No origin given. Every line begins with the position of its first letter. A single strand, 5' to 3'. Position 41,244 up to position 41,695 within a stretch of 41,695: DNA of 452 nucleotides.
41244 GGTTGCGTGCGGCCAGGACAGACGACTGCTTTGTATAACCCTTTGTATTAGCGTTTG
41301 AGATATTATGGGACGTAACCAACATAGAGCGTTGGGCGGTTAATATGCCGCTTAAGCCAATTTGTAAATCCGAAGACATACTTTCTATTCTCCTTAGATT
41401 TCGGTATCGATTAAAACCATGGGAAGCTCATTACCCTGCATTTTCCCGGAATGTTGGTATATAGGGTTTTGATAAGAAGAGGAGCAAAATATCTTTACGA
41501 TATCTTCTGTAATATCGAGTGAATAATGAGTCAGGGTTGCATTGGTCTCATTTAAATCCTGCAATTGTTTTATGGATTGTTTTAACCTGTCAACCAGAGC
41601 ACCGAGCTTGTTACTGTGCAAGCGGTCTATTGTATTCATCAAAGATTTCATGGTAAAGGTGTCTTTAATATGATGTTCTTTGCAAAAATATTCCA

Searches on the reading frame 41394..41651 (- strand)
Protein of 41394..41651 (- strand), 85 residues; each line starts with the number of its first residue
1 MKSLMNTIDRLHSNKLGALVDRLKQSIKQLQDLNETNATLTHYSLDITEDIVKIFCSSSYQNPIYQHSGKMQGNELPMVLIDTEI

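Call 56: search_protein_families(library=pfam, proteins=[window:41394-41651:-], max_evalue=1)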
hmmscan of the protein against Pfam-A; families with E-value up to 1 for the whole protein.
window:41394-41651:- (85 aa): 4 families
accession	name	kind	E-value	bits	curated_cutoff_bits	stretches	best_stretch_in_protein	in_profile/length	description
PF05130.17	FlgN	-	9.9e-09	36.2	30.5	1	12-72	86-146/147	FlgN protein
PF14695.11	LINES_C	-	0.017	15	27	1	1-16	5-20/37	Lines C-terminus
PF17116.11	T9SS_plug_1st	-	0.047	14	23.9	1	24-69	67-112/126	Type 9 secretion system plug protein 1st domain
PF01220.24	DHquinase_II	-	0.051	13.8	23.3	1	6-51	42-87/138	Dehydroquinase class II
